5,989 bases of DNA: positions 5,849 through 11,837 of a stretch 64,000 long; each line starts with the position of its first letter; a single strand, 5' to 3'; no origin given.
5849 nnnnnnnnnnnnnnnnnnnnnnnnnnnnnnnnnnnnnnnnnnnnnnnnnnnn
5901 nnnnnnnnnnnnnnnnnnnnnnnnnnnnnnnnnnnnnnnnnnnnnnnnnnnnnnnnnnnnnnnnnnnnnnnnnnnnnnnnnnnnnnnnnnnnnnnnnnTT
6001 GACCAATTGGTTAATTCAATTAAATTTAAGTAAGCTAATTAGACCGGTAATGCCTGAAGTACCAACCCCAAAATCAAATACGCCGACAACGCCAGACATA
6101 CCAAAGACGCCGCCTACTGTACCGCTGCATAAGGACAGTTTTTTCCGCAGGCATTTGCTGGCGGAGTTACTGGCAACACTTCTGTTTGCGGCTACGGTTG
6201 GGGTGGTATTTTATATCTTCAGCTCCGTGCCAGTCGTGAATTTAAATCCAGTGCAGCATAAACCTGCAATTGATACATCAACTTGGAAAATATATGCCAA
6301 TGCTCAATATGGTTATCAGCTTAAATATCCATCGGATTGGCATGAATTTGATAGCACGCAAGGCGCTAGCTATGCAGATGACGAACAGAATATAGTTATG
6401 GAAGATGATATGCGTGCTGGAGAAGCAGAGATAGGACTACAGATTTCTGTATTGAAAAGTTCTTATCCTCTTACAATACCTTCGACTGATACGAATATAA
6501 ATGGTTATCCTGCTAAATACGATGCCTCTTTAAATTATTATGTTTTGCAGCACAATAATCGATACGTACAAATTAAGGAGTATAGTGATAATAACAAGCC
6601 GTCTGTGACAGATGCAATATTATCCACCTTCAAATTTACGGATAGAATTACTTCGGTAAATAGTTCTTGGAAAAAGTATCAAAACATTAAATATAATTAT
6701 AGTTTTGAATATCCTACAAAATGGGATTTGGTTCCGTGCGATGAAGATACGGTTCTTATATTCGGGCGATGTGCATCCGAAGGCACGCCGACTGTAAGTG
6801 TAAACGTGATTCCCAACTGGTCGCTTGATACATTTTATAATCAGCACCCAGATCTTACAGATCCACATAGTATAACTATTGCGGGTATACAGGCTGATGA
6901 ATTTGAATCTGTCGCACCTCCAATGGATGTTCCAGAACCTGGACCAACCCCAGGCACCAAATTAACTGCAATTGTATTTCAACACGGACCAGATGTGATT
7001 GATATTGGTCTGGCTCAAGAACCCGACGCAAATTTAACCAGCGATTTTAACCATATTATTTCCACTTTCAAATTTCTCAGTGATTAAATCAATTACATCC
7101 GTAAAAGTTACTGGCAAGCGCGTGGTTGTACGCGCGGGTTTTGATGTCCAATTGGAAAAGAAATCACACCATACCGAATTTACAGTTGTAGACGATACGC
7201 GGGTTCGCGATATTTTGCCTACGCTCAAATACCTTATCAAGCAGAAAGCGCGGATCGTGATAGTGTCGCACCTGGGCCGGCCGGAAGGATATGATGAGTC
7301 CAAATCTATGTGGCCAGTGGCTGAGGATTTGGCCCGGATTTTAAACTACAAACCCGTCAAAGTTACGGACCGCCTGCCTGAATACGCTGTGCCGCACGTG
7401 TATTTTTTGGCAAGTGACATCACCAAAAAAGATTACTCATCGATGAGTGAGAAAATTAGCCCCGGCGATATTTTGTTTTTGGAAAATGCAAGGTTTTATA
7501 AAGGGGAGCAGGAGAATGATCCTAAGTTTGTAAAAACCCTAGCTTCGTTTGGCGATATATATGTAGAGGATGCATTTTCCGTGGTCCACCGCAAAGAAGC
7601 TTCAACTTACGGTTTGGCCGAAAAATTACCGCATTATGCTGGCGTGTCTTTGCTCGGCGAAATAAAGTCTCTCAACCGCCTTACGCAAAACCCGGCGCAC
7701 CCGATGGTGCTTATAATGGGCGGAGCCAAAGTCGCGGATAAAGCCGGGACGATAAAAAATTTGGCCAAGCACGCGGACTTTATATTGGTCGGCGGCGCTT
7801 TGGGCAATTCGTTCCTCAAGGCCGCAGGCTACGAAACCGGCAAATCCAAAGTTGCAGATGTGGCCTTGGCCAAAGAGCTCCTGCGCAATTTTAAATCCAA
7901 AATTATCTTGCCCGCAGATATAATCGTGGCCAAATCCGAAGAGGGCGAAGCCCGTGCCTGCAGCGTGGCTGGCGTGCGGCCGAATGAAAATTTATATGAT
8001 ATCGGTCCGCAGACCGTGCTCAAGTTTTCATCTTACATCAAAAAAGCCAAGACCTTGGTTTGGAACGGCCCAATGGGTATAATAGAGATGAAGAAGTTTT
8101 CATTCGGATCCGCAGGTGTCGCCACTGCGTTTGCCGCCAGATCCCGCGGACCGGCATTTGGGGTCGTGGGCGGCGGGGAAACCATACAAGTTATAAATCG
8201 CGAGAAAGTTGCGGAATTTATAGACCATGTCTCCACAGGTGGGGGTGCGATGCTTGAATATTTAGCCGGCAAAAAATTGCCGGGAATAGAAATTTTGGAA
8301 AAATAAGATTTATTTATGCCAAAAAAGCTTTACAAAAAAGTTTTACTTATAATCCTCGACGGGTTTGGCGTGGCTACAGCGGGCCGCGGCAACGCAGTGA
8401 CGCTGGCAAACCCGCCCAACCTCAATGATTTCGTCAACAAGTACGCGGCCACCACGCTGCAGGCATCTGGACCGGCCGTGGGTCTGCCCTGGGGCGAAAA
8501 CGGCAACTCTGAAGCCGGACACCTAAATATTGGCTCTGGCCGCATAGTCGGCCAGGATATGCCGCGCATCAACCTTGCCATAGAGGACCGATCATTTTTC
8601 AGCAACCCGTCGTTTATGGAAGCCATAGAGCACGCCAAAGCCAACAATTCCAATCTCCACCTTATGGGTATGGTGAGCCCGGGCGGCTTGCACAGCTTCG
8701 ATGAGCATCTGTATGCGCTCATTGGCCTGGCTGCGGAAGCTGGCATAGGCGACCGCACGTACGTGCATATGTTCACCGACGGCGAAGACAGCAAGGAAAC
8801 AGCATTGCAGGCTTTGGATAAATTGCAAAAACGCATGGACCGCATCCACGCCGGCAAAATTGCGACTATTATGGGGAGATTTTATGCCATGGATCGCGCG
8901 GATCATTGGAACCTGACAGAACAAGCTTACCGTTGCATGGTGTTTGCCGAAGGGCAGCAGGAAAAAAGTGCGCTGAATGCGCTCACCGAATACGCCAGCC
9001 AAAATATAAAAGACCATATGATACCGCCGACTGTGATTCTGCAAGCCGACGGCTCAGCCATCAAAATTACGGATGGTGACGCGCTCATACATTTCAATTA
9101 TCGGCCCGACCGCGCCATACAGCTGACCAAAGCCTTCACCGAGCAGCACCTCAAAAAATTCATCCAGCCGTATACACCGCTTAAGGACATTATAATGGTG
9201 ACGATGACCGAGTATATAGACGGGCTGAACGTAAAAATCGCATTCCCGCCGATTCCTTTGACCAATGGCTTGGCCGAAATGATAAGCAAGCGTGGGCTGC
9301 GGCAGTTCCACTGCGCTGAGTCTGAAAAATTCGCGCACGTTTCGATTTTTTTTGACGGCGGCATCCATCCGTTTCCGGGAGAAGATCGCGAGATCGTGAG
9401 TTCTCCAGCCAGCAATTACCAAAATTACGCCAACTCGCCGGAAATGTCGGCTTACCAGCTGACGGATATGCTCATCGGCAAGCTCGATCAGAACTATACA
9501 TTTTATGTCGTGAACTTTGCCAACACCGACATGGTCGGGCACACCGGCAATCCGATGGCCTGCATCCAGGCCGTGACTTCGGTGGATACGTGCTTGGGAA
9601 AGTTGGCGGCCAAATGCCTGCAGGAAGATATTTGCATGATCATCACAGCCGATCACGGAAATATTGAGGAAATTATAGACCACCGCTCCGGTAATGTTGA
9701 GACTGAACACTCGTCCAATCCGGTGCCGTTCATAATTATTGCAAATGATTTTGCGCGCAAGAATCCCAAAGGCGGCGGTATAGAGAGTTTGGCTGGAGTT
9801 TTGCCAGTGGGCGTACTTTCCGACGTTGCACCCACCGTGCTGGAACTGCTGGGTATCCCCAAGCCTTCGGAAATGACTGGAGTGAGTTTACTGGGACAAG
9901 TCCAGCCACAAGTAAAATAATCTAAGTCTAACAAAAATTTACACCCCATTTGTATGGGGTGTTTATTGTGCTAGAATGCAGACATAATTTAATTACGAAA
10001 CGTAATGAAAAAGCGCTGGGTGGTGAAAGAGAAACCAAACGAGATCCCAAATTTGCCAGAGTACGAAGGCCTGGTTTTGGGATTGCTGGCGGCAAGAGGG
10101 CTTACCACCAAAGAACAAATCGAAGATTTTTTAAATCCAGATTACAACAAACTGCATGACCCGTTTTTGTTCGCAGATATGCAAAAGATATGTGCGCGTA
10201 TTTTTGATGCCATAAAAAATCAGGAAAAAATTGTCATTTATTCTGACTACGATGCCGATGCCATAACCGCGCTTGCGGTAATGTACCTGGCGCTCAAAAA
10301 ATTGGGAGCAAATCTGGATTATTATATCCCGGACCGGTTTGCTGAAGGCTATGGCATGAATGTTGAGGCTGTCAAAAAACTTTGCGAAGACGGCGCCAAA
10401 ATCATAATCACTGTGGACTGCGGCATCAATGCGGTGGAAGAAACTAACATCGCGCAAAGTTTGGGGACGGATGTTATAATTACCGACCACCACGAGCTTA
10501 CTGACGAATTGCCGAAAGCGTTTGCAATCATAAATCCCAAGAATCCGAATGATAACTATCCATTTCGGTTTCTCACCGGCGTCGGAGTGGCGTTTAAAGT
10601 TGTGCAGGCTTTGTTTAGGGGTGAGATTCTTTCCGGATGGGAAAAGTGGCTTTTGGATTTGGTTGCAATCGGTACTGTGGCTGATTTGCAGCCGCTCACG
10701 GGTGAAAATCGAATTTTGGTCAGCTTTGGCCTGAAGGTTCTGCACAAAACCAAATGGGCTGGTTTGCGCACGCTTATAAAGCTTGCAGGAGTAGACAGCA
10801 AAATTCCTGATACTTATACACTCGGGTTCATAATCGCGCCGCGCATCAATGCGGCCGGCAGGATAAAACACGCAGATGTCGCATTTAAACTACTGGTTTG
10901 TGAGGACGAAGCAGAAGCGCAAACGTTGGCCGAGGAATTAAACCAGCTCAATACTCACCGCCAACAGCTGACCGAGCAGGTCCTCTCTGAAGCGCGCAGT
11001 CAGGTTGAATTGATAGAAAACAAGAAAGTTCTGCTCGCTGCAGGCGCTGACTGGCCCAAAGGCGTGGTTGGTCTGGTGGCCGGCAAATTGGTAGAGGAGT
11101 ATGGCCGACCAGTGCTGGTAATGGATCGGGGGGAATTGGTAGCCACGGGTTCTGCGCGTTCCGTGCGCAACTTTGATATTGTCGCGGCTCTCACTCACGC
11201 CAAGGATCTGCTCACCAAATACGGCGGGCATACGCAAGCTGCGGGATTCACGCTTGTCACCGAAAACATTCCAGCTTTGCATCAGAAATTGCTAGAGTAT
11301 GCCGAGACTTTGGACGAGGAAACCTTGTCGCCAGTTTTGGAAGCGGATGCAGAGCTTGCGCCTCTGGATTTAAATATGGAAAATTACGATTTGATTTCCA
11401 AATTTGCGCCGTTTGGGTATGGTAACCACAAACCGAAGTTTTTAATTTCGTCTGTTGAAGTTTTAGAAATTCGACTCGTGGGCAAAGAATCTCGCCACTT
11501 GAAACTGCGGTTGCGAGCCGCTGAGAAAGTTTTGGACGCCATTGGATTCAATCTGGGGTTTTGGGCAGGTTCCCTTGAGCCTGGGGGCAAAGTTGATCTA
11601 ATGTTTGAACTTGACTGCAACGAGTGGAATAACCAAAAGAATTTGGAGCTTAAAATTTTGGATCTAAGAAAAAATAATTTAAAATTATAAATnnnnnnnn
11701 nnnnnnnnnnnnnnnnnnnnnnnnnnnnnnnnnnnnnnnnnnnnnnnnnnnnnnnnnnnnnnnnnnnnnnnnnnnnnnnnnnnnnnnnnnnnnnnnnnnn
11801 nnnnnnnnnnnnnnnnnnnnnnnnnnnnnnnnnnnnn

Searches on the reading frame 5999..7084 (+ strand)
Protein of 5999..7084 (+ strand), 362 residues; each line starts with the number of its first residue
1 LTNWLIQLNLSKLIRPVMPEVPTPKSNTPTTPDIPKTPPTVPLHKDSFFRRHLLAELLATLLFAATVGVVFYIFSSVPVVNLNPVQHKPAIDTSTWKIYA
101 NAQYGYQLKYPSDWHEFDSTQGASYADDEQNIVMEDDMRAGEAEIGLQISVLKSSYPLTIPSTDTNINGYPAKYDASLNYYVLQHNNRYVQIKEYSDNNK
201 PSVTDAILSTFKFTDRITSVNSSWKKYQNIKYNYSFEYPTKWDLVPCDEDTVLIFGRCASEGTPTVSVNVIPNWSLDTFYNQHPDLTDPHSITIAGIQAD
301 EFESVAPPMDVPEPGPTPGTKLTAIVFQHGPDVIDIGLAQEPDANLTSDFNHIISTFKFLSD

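Call 22: search_protein_families(library=pfam, proteins=[window:5999-7084:+], max_evalue=0.0001)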
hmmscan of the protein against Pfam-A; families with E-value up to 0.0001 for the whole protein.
window:5999-7084:+ (362 aa): 2 families
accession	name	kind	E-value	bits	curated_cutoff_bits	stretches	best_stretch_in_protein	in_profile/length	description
PF01789.22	PsbP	-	7.4e-07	29.8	23.5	0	97-124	4-31/155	PsbP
PF18933.6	PsbP_2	-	7.7e-05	23.2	27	0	95-136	43-83/184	PsbP-like protein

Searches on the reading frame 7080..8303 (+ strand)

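Call 22: search_protein_families(library=pfam, proteins=[window:7080-8303:+], max_evalue=0.0001)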
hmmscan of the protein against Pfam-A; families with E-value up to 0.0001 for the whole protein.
window:7080-8303:+ (408 aa): 1 family
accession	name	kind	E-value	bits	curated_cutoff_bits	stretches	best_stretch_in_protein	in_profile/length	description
PF00162.24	PGK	-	5.9e-117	391.3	27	1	5-398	1-379/379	Phosphoglycerate kinase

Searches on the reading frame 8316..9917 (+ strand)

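Call 22: search_protein_families(library=pfam, proteins=[window:8316-9917:+], max_evalue=0.0001)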
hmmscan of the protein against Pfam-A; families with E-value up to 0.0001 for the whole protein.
window:8316-9917:+ (534 aa): 4 families
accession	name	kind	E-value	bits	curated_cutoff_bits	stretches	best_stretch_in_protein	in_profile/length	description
PF06415.18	iPGM_N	-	6.5e-66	222.4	27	1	85-300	1-215/217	BPG-independent PGAM N-terminus (iPGM_N)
PF01676.23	Metalloenzyme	-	4.5e-62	210.3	24.3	1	7-515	1-251/252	Metalloenzyme superfamily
PF00884.28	Sulfatase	-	3.1e-05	23.9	25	0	417-514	207-301/301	Sulfatase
PF01663.27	Phosphodiest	-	3.2e-05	24.1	23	1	387-452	149-224/342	Type I phosphodiesterase / nucleotide pyrophosphatase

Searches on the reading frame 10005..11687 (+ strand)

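Call 22: search_protein_families(library=pfam, proteins=[window:10005-11687:+], max_evalue=0.0001)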
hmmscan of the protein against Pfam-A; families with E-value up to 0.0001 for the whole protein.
window:10005-11687:+ (561 aa): 3 families
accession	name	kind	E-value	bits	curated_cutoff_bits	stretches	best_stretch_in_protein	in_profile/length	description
PF17768.7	RecJ_OB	-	5e-29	101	27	1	448-553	2-107/107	RecJ OB domain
PF01368.27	DHH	-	2.3e-28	99.4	28.1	1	75-224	1-125/125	DHH family, N-terminal domain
PF02272.25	DHHA1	-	1.7e-11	44.9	25.9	1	339-433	1-100/102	DHHA1 domain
